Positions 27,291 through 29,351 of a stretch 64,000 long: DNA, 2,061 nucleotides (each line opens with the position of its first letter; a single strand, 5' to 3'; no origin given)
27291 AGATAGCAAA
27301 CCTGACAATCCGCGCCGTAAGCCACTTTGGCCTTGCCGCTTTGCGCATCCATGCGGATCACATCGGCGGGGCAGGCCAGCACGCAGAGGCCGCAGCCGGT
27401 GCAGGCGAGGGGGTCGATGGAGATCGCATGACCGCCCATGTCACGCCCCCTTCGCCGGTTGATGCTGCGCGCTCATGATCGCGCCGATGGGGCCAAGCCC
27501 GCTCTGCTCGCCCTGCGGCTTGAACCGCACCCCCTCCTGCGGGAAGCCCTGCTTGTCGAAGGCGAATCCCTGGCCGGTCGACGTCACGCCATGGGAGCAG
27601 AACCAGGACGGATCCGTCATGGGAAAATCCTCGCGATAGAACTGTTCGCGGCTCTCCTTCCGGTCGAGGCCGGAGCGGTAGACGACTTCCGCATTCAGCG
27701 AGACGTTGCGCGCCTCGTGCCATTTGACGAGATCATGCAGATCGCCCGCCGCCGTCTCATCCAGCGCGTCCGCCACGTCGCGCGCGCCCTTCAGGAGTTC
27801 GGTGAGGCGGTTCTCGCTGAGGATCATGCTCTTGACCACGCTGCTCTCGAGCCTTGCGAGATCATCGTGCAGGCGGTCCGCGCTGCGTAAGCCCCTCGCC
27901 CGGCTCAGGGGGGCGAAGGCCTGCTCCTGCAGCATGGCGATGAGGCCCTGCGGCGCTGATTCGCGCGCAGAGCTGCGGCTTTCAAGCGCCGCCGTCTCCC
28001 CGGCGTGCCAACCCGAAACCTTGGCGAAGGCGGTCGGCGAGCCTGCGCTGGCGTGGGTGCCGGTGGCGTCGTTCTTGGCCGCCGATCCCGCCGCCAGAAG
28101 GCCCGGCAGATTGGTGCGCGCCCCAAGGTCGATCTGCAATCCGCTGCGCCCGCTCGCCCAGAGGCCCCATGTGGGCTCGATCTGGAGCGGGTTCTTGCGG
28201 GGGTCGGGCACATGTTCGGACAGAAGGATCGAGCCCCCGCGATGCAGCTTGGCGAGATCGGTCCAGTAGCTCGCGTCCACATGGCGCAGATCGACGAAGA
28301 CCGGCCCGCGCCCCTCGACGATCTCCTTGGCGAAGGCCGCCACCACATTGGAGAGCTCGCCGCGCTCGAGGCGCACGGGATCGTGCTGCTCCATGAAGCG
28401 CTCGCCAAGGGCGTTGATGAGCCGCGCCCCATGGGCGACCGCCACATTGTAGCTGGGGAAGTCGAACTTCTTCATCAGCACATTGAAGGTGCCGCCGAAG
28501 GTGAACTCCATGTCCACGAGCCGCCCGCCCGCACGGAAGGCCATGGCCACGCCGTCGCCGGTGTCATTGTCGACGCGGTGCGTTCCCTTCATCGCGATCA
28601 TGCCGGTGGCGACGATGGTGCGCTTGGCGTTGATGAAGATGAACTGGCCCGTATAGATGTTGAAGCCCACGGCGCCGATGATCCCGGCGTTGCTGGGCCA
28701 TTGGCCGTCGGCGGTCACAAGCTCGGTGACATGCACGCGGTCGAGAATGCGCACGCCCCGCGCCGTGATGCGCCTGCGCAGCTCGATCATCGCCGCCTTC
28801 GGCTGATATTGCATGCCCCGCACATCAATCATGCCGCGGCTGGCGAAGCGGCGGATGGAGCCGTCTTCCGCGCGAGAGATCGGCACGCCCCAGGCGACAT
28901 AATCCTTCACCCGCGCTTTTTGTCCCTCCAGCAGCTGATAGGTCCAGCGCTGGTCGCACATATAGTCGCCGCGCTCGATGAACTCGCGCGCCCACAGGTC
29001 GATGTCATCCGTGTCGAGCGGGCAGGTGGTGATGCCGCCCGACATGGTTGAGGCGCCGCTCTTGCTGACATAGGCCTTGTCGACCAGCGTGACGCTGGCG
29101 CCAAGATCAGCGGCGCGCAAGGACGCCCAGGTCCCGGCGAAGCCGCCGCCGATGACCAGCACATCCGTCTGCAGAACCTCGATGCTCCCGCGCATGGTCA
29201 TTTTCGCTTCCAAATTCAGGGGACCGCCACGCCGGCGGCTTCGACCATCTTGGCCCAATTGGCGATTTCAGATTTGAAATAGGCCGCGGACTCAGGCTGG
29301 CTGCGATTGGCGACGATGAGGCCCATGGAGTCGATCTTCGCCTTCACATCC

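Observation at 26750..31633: AprAB-like flavoprotein/ferredoxin pair embedded in an organic-acid catabolic operon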

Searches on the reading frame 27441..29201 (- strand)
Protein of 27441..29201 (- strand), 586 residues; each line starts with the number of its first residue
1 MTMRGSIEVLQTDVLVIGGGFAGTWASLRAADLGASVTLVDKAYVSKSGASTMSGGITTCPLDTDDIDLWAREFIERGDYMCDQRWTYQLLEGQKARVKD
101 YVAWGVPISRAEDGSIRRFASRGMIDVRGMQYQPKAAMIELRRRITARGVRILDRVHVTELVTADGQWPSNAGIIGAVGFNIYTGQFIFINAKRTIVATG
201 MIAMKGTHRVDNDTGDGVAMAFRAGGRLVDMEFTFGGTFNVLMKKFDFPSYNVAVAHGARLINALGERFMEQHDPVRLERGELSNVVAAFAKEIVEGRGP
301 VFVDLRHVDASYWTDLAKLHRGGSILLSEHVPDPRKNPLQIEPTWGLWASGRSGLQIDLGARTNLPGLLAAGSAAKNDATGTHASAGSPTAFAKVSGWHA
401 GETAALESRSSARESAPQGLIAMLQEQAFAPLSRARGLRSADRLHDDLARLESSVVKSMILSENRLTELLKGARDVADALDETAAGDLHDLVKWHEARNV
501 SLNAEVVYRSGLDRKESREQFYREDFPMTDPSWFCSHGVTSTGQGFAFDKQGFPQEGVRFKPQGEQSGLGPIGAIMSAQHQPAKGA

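Call 6: search_protein_families(library=pfam, proteins=[window:27441-29201:-], max_evalue=0.01)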
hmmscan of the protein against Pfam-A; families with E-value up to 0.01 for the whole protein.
window:27441-29201:- (586 aa): 8 families
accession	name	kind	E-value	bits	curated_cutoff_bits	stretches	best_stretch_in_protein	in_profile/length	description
PF00890.30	FAD_binding_2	-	7.1e-31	108.2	20.4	1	13-388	1-412/414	FAD binding domain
PF01266.30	DAO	-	1.4e-14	54.8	27.9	1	13-201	1-204/353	FAD dependent oxidoreductase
PF12831.13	FAD_oxidored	-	3.9e-08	33.4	27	1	13-200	1-145/416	FAD dependent oxidoreductase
PF02910.25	Succ_DH_flav_C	-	8.4e-08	32.7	20.8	1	489-547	49-110/130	Fumarate reductase flavoprotein C-term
PF07992.20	Pyr_redox_2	-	1.1e-06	28.7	26.1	1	13-43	2-32/291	Pyridine nucleotide-disulphide oxidoreductase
PF01262.27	AlaDh_PNT_C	-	2.6e-06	27.4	23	1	1-53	17-71/214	Alanine dehydrogenase/PNT, C-terminal domain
PF01134.28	GIDA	-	0.00054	19.6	22.1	1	13-41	1-29/391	Glucose inhibited division protein A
PF03486.20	HI0933_like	-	0.00056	19.9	50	1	13-43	2-32/244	HI0933-like protein Rossmann domain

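Call 7: search_protein_families(library=ncbifam, proteins=[window:27441-29201:-], max_evalue=0.01)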
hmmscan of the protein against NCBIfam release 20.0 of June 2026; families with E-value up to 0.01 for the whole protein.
window:27441-29201:- (586 aa): 61 families (the best 25 are shown)
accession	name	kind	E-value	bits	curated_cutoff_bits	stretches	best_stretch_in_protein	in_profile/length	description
NF004900.0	PRK06263.1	equivalog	2.4e-54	184.8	718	1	8-541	4-536/546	fumarate reductase (CoM/CoB) subunit TfrA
NF006131.0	PRK08275.1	equivalog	5.4e-48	163.7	587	1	7-540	6-537/577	fumarate reductase/succinate dehydrogenase flavoprotein subunit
TIGR01812.1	sdhA_frdA_Gneg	subfamily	7.4e-46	156.8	567.3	1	13-544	1-546/568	succinate dehydrogenase or fumarate reductase, flavoprotein subunit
NF004724.0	PRK06069.1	subfamily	4.3e-42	144.1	826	1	8-541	2-552/577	succinate dehydrogenase/fumarate reductase flavoprotein subunit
TIGR00551.1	nadB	equivalog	1.2e-36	126.5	452.75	1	11-527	2-489/489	L-aspartate oxidase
NF010374.0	PRK13800.1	equivalog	3.9e-35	121.4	1196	1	9-536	11-539/898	fumarate reductase/succinate dehydrogenase flavoprotein subunit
NF005867.0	PRK07804.1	equivalog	5.7e-35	120.6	639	1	11-541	18-531/548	L-aspartate oxidase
NF005331.0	PRK06854.1-2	equivalog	6.8e-35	120.5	557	1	6-534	4-533/563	adenylyl-sulfate reductase subunit alpha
TIGR01816.1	sdhA_forward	equivalog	1.4e-33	116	727.35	1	12-546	3-557/584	succinate dehydrogenase flavoprotein subunit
NF005701.0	PRK07512.1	equivalog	1.1e-32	113.1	528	1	8-532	6-489/516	L-aspartate oxidase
NF005037.0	PRK06452.1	equivalog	1.4e-32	113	862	1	8-539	2-539/566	succinate dehydrogenase flavoprotein subunit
NF004613.0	PRK05945.1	equivalog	3.4e-31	108.5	824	2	10-311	2-304/575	succinate dehydrogenase/fumarate reductase flavoprotein subunit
NF005866.0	PRK07803.1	equivalog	1.7e-30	105.8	819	2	7-238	4-251/631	fumarate reductase/succinate dehydrogenase flavoprotein subunit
TIGR01176.1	fum_red_Fp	equivalog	2.4e-30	105.7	932.7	1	10-538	2-550/580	fumarate reductase (quinol) flavoprotein subunit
NF042982.1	MFR_Fp_SdhA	equivalog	3.4e-30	105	1100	1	11-540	47-587/612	8-methylmenaquinol:fumarate reductase flavoprotein subunit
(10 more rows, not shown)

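Call 8: search_solved_structures(query=window:27441-29201:-, max_evalue=0.001, show_alignments=2)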
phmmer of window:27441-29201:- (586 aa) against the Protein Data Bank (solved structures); distinct sequences matched with E-value up to 0.001: 50.
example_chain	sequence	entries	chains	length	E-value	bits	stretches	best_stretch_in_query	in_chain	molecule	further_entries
8a8o_A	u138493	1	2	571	7.2e-30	107.4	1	9-535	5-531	Alpha-subunit of the PAPS reductase from Methanothermococcus thermolithotrophicus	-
6lum_A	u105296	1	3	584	1.9e-24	89.6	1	11-539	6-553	Succinate dehydrogenase subunit A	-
9lig_A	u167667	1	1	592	1.3e-22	83.5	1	12-538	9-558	Succinate dehydrogenase [ubiquinone] flavoprotein subunit, mitochondrial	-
9kps_A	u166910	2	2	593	1.3e-22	83.5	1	12-538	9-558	Succinate dehydrogenase [ubiquinone] flavoprotein subunit, mitochondrial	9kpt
9kq3_A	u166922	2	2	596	1.3e-22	83.5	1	12-538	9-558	Succinate dehydrogenase [ubiquinone] flavoprotein subunit, mitochondrial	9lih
9qdl_A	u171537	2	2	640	1.4e-22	83.4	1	11-538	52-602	Succinate dehydrogenase [ubiquinone] flavoprotein subunit, mitochondrial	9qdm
1nek_A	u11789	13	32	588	1.8e-22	83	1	9-536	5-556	Succinate dehydrogenase flavoprotein subunit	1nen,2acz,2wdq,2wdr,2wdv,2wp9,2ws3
7d6v_A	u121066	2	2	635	2.5e-19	72.7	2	11-275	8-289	Succinate dehydrogenase subunit A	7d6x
1yq3_A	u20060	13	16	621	2.6e-19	72.6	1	12-529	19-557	Succinate dehydrogenase flavoprotein subunit | Succinate dehydrogenase [ubiquinone] flavoprotein subunit, mitochondrial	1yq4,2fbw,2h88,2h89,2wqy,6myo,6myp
1knp_A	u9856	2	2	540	4.5e-19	71.8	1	12-403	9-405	L-aspartate oxidase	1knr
1chu_A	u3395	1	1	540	4.6e-19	71.8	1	12-403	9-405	PROTEIN (L-ASPARTATE OXIDASE)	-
4ysx_A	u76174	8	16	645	1e-18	70.6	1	12-536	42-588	Succinate dehydrogenase flavoprotein | Succinate dehydrogenase [ubiquinone] flavoprotein subunit, mitochondrial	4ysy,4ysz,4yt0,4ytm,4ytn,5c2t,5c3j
8dye_A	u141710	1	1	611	1.2e-18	70.4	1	12-382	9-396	Succinate dehydrogenase [ubiquinone] flavoprotein subunit, mitochondrial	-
6vax_A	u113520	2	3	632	1.3e-18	70.3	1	12-382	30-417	Succinate dehydrogenase [ubiquinone] flavoprotein subunit, mitochondrial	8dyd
8gs8_A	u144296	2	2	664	1.5e-18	70.1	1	12-382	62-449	Succinate dehydrogenase [ubiquinone] flavoprotein subunit, mitochondrial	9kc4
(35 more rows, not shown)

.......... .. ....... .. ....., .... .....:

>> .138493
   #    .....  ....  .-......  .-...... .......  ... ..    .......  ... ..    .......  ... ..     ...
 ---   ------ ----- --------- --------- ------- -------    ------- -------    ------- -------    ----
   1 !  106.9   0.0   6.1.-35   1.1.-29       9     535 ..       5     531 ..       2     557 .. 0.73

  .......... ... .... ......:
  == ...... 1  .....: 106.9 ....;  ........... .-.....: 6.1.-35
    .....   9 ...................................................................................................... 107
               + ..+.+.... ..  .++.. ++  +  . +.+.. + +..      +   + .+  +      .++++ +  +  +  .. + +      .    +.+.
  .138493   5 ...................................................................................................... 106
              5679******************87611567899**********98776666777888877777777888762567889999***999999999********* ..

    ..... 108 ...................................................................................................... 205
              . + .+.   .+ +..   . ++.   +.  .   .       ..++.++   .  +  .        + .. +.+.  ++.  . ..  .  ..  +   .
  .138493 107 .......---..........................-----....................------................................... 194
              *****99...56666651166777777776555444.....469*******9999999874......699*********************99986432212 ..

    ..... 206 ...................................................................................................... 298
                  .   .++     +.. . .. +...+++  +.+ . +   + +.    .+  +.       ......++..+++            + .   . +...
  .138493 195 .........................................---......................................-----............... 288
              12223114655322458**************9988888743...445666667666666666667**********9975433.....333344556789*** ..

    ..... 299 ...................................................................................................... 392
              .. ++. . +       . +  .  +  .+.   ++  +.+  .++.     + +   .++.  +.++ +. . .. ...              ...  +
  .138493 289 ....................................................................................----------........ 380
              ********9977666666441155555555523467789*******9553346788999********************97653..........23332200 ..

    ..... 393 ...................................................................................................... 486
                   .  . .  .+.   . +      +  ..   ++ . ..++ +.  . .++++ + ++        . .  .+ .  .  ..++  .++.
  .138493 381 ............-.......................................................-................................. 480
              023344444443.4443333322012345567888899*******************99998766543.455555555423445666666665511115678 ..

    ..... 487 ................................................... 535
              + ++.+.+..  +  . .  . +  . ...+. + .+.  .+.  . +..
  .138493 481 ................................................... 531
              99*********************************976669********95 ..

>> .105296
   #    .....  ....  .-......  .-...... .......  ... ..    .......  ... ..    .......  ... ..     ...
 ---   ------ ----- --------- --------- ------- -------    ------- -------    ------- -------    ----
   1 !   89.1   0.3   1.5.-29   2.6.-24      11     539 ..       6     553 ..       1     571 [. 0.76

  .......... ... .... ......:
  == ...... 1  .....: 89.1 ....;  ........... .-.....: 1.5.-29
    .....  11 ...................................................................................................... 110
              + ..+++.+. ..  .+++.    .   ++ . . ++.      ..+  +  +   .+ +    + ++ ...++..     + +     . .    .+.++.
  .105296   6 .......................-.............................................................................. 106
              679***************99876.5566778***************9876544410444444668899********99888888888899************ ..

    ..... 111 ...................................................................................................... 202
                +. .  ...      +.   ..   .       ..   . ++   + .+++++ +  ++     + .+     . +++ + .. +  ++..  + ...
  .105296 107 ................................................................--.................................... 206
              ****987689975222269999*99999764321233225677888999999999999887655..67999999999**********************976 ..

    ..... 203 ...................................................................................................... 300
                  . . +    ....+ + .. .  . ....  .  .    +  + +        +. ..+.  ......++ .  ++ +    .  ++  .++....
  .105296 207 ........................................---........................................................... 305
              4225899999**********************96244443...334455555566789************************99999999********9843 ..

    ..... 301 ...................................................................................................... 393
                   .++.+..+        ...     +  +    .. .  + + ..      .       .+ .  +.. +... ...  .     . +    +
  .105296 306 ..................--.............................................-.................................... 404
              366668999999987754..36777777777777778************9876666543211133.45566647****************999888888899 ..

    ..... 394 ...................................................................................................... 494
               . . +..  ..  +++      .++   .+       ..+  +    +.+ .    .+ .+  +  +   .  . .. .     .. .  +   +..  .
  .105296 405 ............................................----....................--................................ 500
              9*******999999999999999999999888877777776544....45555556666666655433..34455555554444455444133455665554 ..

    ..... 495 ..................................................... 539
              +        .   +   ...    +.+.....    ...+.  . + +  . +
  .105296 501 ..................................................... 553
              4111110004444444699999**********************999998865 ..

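Call 9: find_homologous_proteins(query=window:27441-29201:-)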
Query window:27441-29201:- (586 aa): 881 proteins with E <= 0.001 among 8000 candidates; the best 120 are listed.
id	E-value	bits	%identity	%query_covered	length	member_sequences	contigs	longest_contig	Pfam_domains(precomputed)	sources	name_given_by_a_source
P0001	0.0e+0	1313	99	100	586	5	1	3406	PF01266.31,PF00890.31,PF07992.21,PF01262.28,PF02910.26,PF12831.14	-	-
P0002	0.0e+0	1247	93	100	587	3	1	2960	PF01266.31,PF00890.31,PF07992.21,PF01262.28,PF02910.26,PF12831.14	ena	-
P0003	0.0e+0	1220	92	99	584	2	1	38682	PF01266.31,PF00890.31,PF07992.21,PF01262.28,PF02910.26,PF12831.14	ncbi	-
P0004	0.0e+0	1203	91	99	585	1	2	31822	PF01266.31,PF00890.31,PF07992.21,PF02910.26,PF12831.14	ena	-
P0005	0.0e+0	1164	88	100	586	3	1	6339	PF01266.31,PF00890.31,PF07992.21,PF01262.28,PF02910.26,PF12831.14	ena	-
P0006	0.0e+0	1156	87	100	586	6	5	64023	PF01266.31,PF00890.31,PF07992.21,PF01262.28,PF02910.26,PF12831.14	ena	-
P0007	0.0e+0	1156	87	99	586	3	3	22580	PF01266.31,PF00890.31,PF07992.21,PF01262.28,PF02910.26,PF12831.14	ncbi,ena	-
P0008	0.0e+0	1148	87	100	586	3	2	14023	PF01266.31,PF00890.31,PF07992.21,PF01262.28,PF02910.26,PF12831.14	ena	-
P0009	0.0e+0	1125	85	99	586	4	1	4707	PF01266.31,PF00890.31,PF07992.21,PF02910.26,PF12831.14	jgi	jgi:succinate dehydrogenase/fumarate reductase flavoprotein subunit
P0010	0.0e+0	1021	77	99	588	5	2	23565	PF01266.31,PF00890.31,PF07992.21,PF02910.26,PF12831.14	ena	-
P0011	0.0e+0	1014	76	98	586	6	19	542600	PF01266.31,PF00890.31,PF07992.21,PF01262.28,PF02910.26,PF12831.14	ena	-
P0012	6.4e-295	997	76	98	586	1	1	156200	PF01266.31,PF00890.31,PF07992.21,PF01262.28,PF02910.26,PF12831.14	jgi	jgi:succinate dehydrogenase/fumarate reductase flavoprotein subunit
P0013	7.4e-294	994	76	99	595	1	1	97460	PF01266.31,PF00890.31,PF07992.21,PF01262.28,PF02910.26,PF12831.14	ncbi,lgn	-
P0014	2.3e-293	992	76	98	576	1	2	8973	PF01266.31,PF00890.31,PF07992.21,PF02910.26,PF12831.14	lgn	-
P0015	2.9e-292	989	75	98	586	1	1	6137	PF01266.31,PF00890.31,PF07992.21,PF01262.28,PF02910.26,PF12831.14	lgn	-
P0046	1.5e-229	782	61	98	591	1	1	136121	PF01266.31,PF00890.31,PF07992.21,PF02910.26,PF12831.14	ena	-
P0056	2.1e-218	745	59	99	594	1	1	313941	PF01266.31,PF00890.31,PF07992.21,PF03486.21,PF02910.26,PF12831.14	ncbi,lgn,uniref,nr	ncbi:Succinate dehydrogenase flavoprotein subunit [Pigmentiphaga humi]|uniref:Succinate dehydrogenas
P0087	6.2e-209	714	55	99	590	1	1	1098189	PF01266.31,PF00890.31,PF07992.21,PF02910.26,PF12831.14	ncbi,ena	-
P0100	5.3e-205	701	56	99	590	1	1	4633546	PF01266.31,PF00890.31,PF07992.21,PF02910.26,PF12831.14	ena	-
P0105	6.7e-203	694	55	99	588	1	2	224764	PF01266.31,PF00890.31,PF07992.21,PF01262.28,PF02910.26,PF12831.14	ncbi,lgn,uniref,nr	ncbi:FAD-dependent oxidoreductase [Ramlibacter sp. WS9]|uniref:FAD-dependent oxidoreductase n=1 Tax=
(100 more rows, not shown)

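Call 10: find_related_loci(query=window:27441-29201:-, collection=genome_contigs, flank=7000)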
Query window:27441-29201:- (586 aa) in genome_contigs; peptide patterns used: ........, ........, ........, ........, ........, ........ (x = any residue, [..] = any of these).
56 stretches matched a pattern; 24 encode a relative of the query (tblastn E <= 1e-3); 22 distinct loci.
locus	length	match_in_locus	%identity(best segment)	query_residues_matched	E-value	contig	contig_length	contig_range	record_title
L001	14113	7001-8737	78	1-577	0e+0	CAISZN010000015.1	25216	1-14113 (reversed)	MAG: uncultured Rhizobiales bacterium isolate Umea2_bin-2380 genome assembly, contig: bin-2380:015/695, whole genome sho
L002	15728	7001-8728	75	7-580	0e+0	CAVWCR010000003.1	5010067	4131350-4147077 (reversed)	MAG: uncultured Alphaproteobacteria bacterium isolate MFD04944.bin.1.54 genome assembly, contig: contig_28086, whole gen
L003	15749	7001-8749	74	1-581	0e+0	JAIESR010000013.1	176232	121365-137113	MAG: Xanthobacteraceae bacterium isolate co.spades.METABAT.2.5kb_069 c_000000445034, whole genome shotgun sequence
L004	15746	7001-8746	74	1-580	0e+0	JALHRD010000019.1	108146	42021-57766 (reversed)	MAG: Xanthobacteraceae bacterium isolate maxbin.090 c_000000001168, whole genome shotgun sequence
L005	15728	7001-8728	74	7-580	0e+0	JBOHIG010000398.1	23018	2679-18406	MAG: Xanthobacteraceae bacterium isolate SC-S_metawrap_bin.112 k127_1147199, whole genome shotgun sequence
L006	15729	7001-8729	76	7-580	0e+0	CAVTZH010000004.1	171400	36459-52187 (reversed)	MAG: uncultured Alphaproteobacteria bacterium isolate MFD09267.bin.2.200 genome assembly, contig: contig_12245, whole ge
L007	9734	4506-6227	69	6-579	0e+0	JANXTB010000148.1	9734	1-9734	MAG: Hyphomicrobiales bacterium isolate 338R_metabat_132 338R_k141_1210048, whole genome shotgun sequence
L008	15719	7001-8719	72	7-579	0e+0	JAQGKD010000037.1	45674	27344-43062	MAG: Hyphomicrobiales bacterium isolate RYN_502 scaffold_1287541, whole genome shotgun sequence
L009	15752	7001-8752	92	1-584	0e+0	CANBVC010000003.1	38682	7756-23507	MAG: Beijerinckiaceae bacterium isolate JR-MC-D-240519-60 genome assembly, contig: JR-MC-D-240519-C1127, whole genome sh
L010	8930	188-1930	64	5-584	0e+0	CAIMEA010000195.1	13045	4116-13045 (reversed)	MAG: uncultured Rhizobiales bacterium isolate VK_bin-0224 genome assembly, contig: bin-0224:195/240, whole genome shotgu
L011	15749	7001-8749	74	1-581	0e+0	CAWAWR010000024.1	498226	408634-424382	MAG: uncultured Alphaproteobacteria bacterium isolate MFD05567.bin.2.196 genome assembly, contig: contig_4069, whole gen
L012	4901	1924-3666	57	6-581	0e+0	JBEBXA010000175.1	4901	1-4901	MAG: Pigmentiphaga sp. isolate T2.bin.4 NODE_60971_length_4901_cov_10.480396, whole genome shotgun sequence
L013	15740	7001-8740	59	7-582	0e+0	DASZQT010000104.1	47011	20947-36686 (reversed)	MAG TPA_asm: Pseudolabrys sp. isolate SMAG_U6005 k141_354583, whole genome shotgun sequence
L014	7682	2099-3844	57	7-583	0e+0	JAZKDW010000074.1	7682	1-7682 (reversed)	MAG: Pseudomonadota bacterium isolate DC_HB_01_SPN181219-bin069 DCHB01SPN_B069_0_000000000074, whole genome shotgun sequ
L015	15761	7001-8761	56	1-583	0e+0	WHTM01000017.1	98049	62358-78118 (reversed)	MAG: Hyphomicrobiales bacterium isolate Dino_bin37 NODE_206_length_98049_cov_4.5496, whole genome shotgun sequence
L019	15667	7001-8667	81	7-560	0e+0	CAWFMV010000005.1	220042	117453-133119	MAG: uncultured Alphaproteobacteria bacterium isolate MFD02134.bin.2.192 genome assembly, contig: contig_16824, whole ge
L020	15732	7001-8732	81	7-580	0e+0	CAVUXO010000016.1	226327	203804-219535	MAG: uncultured Alphaproteobacteria bacterium isolate MFD06298.bin.2.225 genome assembly, contig: contig_64259, whole ge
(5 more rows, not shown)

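Call 13: find_encoding_contigs(protein=P0056, flank=8000, max_places=2)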
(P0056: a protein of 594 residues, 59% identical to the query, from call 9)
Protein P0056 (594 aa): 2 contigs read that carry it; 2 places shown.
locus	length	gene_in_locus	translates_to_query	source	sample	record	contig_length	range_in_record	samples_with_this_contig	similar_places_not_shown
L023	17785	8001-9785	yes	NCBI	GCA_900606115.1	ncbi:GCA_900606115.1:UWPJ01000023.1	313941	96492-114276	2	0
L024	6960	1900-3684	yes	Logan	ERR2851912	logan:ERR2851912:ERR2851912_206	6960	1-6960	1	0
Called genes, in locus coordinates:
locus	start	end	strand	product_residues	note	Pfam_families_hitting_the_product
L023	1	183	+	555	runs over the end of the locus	PF00999:Na_H_Exchanger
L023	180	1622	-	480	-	PF13396:PLDc_N (weak), PF13091:PLDc_2, PF00614:PLDc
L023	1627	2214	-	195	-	PF00925:GTP_cyclohydro2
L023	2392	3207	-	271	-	PF02673:BacA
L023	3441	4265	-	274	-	PF00459:Inositol_P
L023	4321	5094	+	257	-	PF00588:SpoU_methylase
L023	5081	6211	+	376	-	PF04303:PrpF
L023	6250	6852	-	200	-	PF22381:Staph_reg_Sar_Rot, PF12802:MarR_2, PF01047:MarR, PF13463:HTH_27 (weak)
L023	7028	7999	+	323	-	PF03401:TctC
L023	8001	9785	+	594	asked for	PF00890:FAD_binding_2, PF01266:DAO, PF03486:HI0933_like (faint), PF07992:Pyr_redox_2 (faint), PF12831:FAD_oxidored, PF02910:Succ_DH_flav_C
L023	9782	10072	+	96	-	PF00037:Fer4 (weak), PF12837:Fer4_6 (weak), PF13237:Fer4_10 (weak), PF14697:Fer4_21 (weak), PF12838:Fer4_7, PF13187:Fer4_9, PF13484:Fer4_16 (faint)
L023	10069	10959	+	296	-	PF00561:Abhydrolase_1, PF12146:Hydrolase_4, PF12697:Abhydrolase_6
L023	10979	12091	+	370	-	PF07494:Reg_prop (faint), PF08450:SGL (faint), PF13449:Phytase-like (weak), PF17170:DUF5128 (faint), PF01436:NHL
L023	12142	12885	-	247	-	PF00149:Metallophos (weak)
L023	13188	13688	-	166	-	PF00160:Pro_isomerase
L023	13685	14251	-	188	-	PF00160:Pro_isomerase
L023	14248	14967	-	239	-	PF13431:TPR_17 (faint), PF00515:TPR_1 (faint), PF07719:TPR_2 (faint), PF13181:TPR_8 (faint), PF13428:TPR_14 (weak), PF13414:TPR_11 (faint)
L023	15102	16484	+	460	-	PF01406:tRNA-synt_1e, PF01921:tRNA-synt_1f (faint), PF09334:tRNA-synt_1g (weak), PF00133:tRNA-synt_1 (faint), PF09190:DALR_2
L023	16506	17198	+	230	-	PF00730:HhH-GPD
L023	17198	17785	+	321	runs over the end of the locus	PF03255:ACCA, PF01039:Carboxyl_trans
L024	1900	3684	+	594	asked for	PF00890:FAD_binding_2, PF01266:DAO, PF03486:HI0933_like (faint), PF07992:Pyr_redox_2 (faint), PF12831:FAD_oxidored, PF02910:Succ_DH_flav_C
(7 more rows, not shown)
